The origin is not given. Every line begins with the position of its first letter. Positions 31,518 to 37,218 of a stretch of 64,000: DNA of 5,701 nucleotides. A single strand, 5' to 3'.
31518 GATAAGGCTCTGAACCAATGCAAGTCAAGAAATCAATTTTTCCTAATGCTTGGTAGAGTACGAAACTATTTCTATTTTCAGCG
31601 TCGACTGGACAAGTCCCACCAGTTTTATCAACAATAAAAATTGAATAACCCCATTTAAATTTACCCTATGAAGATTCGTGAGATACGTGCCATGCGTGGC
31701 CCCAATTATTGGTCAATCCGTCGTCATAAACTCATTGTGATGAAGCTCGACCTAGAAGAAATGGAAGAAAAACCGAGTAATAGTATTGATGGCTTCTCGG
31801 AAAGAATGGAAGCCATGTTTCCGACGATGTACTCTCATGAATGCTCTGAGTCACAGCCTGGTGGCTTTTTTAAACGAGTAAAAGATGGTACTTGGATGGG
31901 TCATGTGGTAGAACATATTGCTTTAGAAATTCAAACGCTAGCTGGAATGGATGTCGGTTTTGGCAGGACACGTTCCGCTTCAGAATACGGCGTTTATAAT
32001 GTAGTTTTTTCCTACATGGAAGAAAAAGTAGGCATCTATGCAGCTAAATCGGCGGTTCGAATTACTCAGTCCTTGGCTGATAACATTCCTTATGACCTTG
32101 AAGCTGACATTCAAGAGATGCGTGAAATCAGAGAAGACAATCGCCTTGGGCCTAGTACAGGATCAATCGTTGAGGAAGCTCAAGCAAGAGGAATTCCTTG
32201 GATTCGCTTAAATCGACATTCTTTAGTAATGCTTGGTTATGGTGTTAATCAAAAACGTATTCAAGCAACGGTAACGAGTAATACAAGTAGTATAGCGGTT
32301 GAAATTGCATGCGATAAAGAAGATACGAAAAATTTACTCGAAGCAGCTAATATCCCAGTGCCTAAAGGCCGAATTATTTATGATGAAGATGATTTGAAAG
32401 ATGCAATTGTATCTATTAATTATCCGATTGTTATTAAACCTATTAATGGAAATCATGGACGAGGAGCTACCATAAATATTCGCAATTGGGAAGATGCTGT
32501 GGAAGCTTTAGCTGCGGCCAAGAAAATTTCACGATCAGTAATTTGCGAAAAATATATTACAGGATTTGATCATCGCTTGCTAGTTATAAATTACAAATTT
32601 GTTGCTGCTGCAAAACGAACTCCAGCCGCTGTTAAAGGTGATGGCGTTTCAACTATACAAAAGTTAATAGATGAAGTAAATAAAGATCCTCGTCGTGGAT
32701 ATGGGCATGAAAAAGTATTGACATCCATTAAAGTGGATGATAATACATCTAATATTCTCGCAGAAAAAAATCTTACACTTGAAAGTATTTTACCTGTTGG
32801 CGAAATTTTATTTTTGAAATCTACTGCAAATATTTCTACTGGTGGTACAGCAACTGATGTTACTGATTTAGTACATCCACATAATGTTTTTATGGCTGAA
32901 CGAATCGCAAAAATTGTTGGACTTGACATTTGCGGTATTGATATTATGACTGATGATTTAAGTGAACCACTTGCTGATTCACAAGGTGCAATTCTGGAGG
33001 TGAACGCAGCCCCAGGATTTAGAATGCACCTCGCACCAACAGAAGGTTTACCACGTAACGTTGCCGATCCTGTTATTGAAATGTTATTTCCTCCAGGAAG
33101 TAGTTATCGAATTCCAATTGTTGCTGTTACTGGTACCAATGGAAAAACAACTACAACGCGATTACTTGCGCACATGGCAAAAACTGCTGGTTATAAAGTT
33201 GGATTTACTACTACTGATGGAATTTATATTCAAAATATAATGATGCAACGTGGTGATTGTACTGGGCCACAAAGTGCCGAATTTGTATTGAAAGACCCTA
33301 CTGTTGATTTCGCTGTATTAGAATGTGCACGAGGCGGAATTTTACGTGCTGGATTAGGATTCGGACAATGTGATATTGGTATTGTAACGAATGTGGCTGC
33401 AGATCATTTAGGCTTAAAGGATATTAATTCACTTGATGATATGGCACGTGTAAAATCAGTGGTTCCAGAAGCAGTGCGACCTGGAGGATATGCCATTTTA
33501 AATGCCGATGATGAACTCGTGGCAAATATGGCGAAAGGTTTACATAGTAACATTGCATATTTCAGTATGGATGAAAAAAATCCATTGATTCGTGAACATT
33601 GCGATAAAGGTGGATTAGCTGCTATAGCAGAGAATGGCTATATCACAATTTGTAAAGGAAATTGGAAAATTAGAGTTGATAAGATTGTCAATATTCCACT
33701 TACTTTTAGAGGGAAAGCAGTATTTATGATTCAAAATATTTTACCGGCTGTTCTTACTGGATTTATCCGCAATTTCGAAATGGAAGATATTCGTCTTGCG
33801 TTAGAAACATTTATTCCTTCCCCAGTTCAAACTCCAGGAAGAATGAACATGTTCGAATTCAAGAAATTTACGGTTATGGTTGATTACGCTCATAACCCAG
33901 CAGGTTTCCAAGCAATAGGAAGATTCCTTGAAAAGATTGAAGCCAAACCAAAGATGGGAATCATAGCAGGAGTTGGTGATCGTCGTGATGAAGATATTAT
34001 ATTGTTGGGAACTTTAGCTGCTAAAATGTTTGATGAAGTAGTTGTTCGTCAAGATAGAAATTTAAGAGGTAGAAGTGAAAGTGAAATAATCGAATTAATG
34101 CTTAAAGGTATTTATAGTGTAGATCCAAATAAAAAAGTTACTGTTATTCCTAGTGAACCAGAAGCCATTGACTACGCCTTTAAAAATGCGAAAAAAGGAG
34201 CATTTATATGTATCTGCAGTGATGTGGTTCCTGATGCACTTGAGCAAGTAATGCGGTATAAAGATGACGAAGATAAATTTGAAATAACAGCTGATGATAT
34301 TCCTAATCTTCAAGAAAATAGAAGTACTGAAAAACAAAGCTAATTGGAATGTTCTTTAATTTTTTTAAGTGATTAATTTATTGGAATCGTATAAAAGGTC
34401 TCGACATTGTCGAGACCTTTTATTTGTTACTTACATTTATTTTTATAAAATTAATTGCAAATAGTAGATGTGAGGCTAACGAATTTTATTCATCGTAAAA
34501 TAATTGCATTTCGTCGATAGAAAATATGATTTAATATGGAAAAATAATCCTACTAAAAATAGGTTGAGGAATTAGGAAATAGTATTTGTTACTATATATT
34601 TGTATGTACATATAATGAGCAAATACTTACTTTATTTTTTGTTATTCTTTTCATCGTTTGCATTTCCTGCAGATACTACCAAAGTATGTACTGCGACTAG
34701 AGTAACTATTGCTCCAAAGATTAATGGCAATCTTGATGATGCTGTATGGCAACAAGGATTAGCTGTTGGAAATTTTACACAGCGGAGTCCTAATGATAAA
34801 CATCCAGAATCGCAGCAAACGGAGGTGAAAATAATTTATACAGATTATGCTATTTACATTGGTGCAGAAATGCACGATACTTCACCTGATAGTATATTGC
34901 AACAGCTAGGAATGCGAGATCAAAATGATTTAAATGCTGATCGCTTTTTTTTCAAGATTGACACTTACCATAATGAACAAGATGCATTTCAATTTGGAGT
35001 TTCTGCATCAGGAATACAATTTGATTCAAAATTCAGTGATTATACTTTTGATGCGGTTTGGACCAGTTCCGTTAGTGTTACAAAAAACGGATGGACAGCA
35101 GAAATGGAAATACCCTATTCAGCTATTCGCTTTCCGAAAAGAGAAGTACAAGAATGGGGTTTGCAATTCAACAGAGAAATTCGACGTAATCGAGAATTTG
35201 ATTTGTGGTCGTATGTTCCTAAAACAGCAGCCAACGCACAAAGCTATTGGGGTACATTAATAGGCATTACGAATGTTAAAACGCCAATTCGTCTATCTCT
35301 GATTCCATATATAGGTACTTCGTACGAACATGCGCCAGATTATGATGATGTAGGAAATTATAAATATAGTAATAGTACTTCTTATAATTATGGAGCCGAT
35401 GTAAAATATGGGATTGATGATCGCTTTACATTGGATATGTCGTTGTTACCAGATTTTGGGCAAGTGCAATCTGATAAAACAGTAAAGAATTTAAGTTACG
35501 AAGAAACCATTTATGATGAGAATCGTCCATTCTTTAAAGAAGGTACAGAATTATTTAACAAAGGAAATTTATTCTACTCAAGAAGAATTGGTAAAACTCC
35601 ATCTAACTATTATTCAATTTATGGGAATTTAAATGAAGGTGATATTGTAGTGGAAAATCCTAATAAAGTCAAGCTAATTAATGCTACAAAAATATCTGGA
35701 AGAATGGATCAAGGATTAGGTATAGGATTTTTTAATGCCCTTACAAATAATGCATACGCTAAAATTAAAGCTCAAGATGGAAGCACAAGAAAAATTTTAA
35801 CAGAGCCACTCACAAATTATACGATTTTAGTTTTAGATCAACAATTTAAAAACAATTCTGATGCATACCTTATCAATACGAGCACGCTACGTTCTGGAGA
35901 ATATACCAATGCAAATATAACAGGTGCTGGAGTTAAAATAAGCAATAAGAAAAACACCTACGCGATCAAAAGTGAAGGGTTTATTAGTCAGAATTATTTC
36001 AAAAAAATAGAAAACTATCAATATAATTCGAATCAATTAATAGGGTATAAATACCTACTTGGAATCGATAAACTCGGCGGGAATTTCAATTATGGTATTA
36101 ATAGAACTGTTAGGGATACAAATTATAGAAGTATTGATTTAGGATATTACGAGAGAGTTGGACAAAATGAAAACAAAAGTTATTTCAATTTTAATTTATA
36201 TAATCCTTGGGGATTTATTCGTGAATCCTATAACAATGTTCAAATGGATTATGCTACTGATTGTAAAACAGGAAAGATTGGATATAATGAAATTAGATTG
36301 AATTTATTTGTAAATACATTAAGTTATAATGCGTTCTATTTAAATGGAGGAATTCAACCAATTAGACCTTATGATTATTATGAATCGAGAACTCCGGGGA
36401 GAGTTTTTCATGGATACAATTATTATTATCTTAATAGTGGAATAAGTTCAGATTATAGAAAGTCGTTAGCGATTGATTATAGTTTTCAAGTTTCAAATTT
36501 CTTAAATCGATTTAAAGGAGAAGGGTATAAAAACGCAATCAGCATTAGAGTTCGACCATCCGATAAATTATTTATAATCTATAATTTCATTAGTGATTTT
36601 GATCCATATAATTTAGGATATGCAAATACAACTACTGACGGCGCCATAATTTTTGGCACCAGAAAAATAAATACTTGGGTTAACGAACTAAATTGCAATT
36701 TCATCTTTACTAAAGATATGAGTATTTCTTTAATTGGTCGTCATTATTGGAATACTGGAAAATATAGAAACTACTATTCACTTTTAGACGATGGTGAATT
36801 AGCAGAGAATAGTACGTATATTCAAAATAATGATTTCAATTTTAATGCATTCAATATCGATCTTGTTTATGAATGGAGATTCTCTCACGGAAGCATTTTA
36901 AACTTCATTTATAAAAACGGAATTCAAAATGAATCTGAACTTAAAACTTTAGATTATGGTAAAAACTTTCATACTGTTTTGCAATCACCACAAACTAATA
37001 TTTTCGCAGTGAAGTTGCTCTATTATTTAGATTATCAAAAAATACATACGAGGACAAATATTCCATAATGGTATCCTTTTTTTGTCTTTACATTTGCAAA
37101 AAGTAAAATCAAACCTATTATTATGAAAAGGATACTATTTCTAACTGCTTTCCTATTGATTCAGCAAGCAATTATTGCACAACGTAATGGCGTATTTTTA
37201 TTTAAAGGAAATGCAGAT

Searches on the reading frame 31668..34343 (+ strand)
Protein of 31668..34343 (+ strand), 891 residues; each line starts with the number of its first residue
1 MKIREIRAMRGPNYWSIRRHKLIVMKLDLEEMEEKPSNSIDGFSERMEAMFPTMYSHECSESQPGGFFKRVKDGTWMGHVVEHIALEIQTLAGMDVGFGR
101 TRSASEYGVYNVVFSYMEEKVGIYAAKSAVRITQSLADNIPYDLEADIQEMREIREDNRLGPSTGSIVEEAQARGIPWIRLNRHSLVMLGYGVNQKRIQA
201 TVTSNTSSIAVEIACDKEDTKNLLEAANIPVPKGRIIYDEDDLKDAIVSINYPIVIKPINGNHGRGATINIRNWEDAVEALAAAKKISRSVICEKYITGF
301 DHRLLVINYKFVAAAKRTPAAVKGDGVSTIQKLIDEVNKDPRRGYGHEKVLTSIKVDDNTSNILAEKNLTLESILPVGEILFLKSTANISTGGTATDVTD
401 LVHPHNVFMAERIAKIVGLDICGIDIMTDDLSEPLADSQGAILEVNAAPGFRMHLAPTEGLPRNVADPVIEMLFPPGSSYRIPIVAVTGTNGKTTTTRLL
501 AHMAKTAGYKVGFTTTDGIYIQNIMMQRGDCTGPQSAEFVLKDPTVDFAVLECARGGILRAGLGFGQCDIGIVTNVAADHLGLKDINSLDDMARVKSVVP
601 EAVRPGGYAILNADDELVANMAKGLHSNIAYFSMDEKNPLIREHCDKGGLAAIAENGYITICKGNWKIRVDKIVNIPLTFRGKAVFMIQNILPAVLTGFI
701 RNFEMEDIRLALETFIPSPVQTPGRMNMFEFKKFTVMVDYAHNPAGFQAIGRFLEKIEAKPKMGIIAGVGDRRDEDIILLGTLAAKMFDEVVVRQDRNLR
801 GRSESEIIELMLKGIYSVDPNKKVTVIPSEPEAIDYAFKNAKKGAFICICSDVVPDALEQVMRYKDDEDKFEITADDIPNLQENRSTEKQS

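Call 46: search_protein_families(library=pfam, proteins=[window:31668-34343:+], max_evalue=0.00001)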
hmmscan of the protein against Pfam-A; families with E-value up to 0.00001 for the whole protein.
window:31668-34343:+ (891 aa): 7 families
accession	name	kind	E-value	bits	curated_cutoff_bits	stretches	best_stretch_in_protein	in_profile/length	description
PF18921.5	Cyanophycin_syn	-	8.9e-47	158.3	27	1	25-137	2-114/115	Cyanophycin synthase-like N-terminal domain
PF08245.18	Mur_ligase_M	-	3e-23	83.3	24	1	487-695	1-197/200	Mur ligase middle domain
PF02875.26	Mur_ligase_C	-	1e-15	59.1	28.4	1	724-851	1-125/127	Mur ligase, glutamate ligase domain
PF08443.16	RimK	-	1.3e-13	51.4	21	1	215-318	2-106/188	RimK-like ATP-grasp domain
PF02222.28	ATP-grasp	-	4.4e-08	33.4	27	1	223-304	2-82/179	ATP-grasp domain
PF02786.22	CPSase_L_D2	-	9.1e-07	29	19.8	1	216-302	1-94/211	Carbamoyl-phosphate synthase L chain, ATP binding domain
PF14397.11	ATPgrasp_ST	-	4.9e-06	26.4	31.4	0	211-279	16-92/278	Sugar-transfer associated ATP-grasp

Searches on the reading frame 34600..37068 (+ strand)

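Call 46: search_protein_families(library=pfam, proteins=[window:34600-37068:+], max_evalue=0.00001)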
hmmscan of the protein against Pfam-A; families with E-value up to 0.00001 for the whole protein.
window:34600-37068:+ (822 aa): 2 families
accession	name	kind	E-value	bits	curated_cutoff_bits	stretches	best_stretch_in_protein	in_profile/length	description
PF19313.5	DUF5916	-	2.8e-171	571.6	22.6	1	228-817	1-570/572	Domain of unknown function (DUF5916)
PF06452.16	CBM9_1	-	6.2e-06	26.7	23.4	1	41-190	1-146/185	Carbohydrate family 9 binding domain-like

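Call 50: search_protein_families(library=ncbifam, proteins=[window:34600-37068:+], max_evalue=0.01)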
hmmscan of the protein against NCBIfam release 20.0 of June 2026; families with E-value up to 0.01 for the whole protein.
window:34600-37068:+ (822 aa): 0 families
